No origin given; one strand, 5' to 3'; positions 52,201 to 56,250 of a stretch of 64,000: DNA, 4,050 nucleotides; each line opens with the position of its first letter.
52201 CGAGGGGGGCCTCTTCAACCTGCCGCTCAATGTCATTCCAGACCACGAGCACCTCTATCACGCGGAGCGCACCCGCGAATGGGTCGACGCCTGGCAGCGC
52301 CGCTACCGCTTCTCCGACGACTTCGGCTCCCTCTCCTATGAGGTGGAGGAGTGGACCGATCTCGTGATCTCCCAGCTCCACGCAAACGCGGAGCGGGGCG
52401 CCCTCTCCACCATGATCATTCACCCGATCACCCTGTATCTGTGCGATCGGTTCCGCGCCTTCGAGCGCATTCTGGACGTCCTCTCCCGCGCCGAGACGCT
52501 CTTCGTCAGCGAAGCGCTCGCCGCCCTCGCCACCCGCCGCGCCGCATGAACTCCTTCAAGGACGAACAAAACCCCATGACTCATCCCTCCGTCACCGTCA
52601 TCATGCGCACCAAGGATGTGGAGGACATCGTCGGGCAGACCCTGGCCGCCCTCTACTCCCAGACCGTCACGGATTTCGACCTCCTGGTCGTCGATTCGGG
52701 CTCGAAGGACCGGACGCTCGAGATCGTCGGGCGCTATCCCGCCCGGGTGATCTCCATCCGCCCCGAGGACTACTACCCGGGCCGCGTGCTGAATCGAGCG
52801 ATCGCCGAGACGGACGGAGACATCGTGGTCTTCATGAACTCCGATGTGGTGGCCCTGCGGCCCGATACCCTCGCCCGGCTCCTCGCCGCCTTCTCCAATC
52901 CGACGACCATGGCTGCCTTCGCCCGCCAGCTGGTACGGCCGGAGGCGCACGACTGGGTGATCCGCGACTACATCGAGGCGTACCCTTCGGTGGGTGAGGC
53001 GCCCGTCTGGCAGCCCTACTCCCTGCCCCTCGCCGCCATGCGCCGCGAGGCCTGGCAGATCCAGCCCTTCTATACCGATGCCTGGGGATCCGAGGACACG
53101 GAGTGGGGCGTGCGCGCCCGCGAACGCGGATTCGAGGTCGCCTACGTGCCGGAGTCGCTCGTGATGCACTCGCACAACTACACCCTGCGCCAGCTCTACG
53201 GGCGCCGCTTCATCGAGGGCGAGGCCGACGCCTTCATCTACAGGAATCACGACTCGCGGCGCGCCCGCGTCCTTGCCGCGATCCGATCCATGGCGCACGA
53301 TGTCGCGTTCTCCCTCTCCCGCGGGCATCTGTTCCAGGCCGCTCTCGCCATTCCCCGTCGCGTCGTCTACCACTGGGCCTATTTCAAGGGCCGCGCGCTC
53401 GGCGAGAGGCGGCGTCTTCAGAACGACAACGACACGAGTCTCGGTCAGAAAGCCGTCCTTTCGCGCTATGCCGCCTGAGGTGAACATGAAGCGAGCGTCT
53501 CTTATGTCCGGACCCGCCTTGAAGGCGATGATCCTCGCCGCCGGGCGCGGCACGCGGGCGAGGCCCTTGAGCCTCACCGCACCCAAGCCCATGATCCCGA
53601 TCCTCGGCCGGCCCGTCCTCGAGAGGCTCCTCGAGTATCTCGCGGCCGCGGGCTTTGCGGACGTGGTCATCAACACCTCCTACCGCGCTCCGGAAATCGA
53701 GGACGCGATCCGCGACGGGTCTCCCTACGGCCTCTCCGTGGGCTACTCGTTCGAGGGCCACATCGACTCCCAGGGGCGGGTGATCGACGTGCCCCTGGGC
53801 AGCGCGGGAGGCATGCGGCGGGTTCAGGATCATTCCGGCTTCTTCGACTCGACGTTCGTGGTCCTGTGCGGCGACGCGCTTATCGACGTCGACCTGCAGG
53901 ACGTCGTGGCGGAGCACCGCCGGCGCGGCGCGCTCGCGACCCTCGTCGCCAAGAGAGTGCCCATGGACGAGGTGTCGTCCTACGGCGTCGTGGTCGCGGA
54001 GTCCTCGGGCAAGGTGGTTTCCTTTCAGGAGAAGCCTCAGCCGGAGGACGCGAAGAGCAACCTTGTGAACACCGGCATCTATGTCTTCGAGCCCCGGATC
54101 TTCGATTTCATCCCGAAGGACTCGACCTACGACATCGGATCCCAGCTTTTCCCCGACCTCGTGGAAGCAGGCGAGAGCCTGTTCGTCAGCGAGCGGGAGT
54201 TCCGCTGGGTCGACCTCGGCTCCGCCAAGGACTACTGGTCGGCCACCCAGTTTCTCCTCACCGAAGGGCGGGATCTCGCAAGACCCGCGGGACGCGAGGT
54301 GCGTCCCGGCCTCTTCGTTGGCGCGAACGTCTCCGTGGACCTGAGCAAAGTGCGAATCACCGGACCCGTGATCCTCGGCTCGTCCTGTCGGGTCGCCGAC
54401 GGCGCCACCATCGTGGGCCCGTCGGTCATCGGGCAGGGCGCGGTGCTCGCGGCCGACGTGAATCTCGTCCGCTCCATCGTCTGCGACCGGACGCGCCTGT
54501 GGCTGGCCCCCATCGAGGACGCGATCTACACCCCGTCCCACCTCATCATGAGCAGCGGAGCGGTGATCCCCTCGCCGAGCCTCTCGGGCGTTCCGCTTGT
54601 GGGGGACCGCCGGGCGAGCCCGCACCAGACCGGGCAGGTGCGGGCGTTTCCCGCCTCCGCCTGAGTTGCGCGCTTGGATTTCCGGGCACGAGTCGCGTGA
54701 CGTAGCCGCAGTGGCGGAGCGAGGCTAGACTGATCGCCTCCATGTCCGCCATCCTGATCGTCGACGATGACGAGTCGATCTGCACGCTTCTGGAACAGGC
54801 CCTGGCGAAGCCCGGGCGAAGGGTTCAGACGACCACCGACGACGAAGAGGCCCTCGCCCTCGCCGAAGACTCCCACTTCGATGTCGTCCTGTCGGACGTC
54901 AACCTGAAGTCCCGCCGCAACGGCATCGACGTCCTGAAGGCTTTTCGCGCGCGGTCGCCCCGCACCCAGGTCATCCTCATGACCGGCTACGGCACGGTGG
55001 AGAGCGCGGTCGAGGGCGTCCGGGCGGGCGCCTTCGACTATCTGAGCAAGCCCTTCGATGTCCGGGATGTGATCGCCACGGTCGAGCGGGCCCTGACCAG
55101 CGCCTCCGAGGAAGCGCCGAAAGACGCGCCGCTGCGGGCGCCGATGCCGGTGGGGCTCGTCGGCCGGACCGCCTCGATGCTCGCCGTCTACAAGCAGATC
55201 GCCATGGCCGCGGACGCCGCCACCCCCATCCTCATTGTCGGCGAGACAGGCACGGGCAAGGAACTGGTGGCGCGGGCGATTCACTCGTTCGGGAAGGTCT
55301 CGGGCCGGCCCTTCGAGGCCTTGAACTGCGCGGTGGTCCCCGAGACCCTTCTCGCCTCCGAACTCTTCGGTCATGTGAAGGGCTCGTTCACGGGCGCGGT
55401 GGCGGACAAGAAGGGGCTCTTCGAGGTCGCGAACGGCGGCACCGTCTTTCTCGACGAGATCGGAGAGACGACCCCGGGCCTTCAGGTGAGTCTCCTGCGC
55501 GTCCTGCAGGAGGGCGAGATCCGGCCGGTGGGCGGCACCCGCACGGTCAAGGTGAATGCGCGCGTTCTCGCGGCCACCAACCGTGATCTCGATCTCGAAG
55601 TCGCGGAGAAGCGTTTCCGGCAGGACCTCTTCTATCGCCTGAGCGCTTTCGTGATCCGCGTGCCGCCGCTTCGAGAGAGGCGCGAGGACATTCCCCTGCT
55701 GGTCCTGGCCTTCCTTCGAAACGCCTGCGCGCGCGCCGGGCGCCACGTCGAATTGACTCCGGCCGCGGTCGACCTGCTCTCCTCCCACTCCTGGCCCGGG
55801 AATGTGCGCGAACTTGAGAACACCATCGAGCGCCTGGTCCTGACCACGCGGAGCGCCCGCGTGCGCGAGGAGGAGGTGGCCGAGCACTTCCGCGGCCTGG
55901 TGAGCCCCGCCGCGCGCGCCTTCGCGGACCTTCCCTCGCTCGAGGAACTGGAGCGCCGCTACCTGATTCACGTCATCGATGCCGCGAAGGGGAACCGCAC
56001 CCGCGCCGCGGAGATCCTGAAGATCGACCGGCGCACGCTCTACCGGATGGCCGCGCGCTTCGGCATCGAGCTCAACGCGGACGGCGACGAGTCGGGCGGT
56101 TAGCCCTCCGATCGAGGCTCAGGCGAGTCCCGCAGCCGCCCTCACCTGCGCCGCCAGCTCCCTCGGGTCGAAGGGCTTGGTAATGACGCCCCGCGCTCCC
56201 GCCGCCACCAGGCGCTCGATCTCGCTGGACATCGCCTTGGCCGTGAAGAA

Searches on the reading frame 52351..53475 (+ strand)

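Call 9: search_protein_families(library=pfam, proteins=[window:52351-53475:+], max_evalue=0.01)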
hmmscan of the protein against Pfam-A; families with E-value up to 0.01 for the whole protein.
window:52351-53475:+ (375 aa): 5 families
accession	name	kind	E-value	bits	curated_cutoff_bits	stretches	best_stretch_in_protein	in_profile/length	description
PF00535.33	Glycos_transf_2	-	6e-18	65.8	23.3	1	82-205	1-128/168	Glycosyl transferase family 2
PF13641.12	Glyco_tranf_2_3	-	3.4e-13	50.6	27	1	79-282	1-220/230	Glycosyltransferase like family 2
PF12804.13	NTP_transf_3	-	2.9e-06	28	27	1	96-193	24-124/160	MobA-like NTP transferase domain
PF13632.12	Glyco_trans_2_3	-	0.00058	20.2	27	0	159-286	2-136/198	Glycosyl transferase family group 2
PF10111.15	Glyco_tranf_2_2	-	0.0028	17.6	27.3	1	86-179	7-104/276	Glycosyltransferase like family 2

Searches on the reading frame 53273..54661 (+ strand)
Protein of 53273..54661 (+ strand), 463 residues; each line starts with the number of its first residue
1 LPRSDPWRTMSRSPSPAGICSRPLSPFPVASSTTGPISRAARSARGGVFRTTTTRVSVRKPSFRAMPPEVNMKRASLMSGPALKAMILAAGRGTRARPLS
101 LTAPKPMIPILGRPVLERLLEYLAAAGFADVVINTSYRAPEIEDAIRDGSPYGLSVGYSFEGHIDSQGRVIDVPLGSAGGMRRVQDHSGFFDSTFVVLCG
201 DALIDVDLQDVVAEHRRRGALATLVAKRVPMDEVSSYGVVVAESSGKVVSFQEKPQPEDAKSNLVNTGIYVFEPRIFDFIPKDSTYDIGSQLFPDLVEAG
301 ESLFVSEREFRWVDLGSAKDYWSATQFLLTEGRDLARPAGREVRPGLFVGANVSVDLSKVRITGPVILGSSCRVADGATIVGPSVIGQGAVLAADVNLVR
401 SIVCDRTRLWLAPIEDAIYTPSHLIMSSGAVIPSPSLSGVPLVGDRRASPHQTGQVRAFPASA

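Call 9: search_protein_families(library=pfam, proteins=[window:53273-54661:+], max_evalue=0.01)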
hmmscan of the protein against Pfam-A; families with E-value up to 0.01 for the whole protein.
window:53273-54661:+ (463 aa): 4 families
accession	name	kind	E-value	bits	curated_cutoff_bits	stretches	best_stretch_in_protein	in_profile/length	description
PF00483.29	NTP_transferase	-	7.5e-51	173.5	21.2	1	84-330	1-244/245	Nucleotidyl transferase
PF12804.13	NTP_transf_3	-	6.6e-09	36.6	27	1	85-148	1-57/160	MobA-like NTP transferase domain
PF25084.1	LbH_EIF2B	-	0.0039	17.6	54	1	358-407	14-62/105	EIF2B subunit epsilon LbH domain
PF00132.30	Hexapep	-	0.0039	17.3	27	1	366-396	2-32/36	Bacterial transferase hexapeptide (six repeats)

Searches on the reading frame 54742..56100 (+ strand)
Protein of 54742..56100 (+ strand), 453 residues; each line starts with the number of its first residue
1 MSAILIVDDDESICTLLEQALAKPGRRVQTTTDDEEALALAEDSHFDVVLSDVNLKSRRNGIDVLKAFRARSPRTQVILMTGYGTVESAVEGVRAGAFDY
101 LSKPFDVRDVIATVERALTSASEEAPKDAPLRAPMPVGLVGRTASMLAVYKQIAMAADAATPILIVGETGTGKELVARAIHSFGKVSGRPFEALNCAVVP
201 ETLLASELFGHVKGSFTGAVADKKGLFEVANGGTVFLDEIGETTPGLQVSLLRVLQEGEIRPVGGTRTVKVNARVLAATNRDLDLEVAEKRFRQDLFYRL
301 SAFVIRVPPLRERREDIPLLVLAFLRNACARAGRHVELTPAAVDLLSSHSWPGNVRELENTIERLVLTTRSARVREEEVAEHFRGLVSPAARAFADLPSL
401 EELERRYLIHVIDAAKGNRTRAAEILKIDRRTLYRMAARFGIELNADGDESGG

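Call 9: search_protein_families(library=pfam, proteins=[window:54742-56100:+], max_evalue=0.01)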
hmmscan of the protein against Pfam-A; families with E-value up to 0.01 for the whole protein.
window:54742-56100:+ (453 aa): 11 families
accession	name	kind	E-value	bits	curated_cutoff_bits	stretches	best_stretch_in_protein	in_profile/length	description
PF00158.32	Sigma54_activat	-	9.7e-64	214.5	20.2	1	139-305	1-167/168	Sigma-54 interaction domain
PF00072.30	Response_reg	-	4.3e-27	94.9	30.2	1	4-114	1-110/111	Response regulator receiver domain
PF25601.1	AAA_lid_14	-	3.2e-23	81.8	27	1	311-385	1-76/87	AAA+ ATPase lid domain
PF14532.12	Sigma54_activ_2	-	1.1e-21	78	25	1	140-310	1-138/138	Sigma-54 interaction domain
PF02954.25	HTH_8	-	4.1e-11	42.9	22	1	399-435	1-37/42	Bacterial regulatory protein, Fis family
PF07728.20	AAA_5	-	1.4e-08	35.2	22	1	163-285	2-128/139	AAA domain (dynein-related subfamily)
PF07724.20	AAA_2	-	6.6e-07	30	27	1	162-276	5-119/166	AAA domain (Cdc48 subfamily)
PF20030.5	bpMoxR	-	0.00058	19.4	27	1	152-280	23-145/205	MoxR domain in the MoxR-vWA-beta-propeller ternary systems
PF01078.27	Mg_chelatase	-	0.0029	17.5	20.3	0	152-182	14-44/207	Magnesium chelatase, subunit ChlI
PF00004.35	AAA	-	0.0063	17.4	21.2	0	163-288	1-117/131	ATPase family associated with various cellular activities (AAA)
PF12728.13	HTH_17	-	0.0069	17.1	27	0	422-438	7-23/51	Helix-turn-helix domain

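Call 25: search_protein_families(library=ncbifam, proteins=[window:54742-56100:+], max_evalue=0.001)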
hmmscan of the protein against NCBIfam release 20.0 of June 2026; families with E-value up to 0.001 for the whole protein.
window:54742-56100:+ (453 aa): 112 families (the best 25 are shown)
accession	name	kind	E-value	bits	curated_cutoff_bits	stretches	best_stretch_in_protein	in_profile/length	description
TIGR01818.1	ntrC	equivalog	4.6e-119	398.2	558.6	1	4-380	1-378/463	nitrogen regulation protein NR(I)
NF008469.0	PRK11361.1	equivalog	3e-118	395.4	714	1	3-443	6-457/461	acetoacetate metabolism transcriptional regulator AtoC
NF007689.0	PRK10365.1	equivalog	7.1e-111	371.1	760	1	4-434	8-436/441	sigma-54-dependent response regulator transcription factor ZraR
TIGR02915.1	PEP_resp_reg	equivalog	3.9e-103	345.7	502.6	1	4-442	1-444/445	PEP-CTERM-box response regulator transcription factor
NF011695.0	PRK15115.1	equivalog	7.4e-101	338.1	763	1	3-445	8-441/445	two-component system response regulator GlrR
TIGR01817.1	nifA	equivalog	1.1e-98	331.3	528.85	1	120-380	179-439/534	nif-specific transcriptional activator NifA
NF008176.1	PRK10923.1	equivalog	1.1e-95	321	620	1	3-374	5-376/469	nitrogen regulation protein NR(I)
NF041946.1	LuxO_transreg_Vib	equivalog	1.7e-95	320.6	800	1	6-379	1-376/463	quorum-sensing sigma-54 dependent transcriptional regulator LuxO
NF003451.0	PRK05022.1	equivalog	2.1e-94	317.1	476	1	133-443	187-511/512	nitric oxide reductase transcriptional regulator NorR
NF051870.1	NAssimRespRegNtrX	equivalog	7.6e-92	308.6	600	1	1-441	1-451/452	nitrogen assimilation response regulator NtrX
NF041552.1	TF_PrdR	equivalog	5.7e-90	302.3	795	1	140-435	270-571/577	sigma-54 dependent transcriptional regulator PrdR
NF038308.1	RNA_repair_RtcR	equivalog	3.6e-89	300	650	1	136-434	179-505/530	RNA repair transcriptional activator RtcR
NF050807.1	TransRegFlbDCaul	equivalog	2.5e-82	277.2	750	1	23-434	22-432/454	sigma-54-dependent transcriptional regulator FlbD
NF011958.0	PRK15429.1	equivalog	4.6e-81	273.4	830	1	139-445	381-689/692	formate hydrogenlyase transcriptional activator FlhA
NF049963.1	RespRegFlgRCampy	domain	8.8e-80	268.6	750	1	4-434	3-421/429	fla regulon two-component system response regulator FlgR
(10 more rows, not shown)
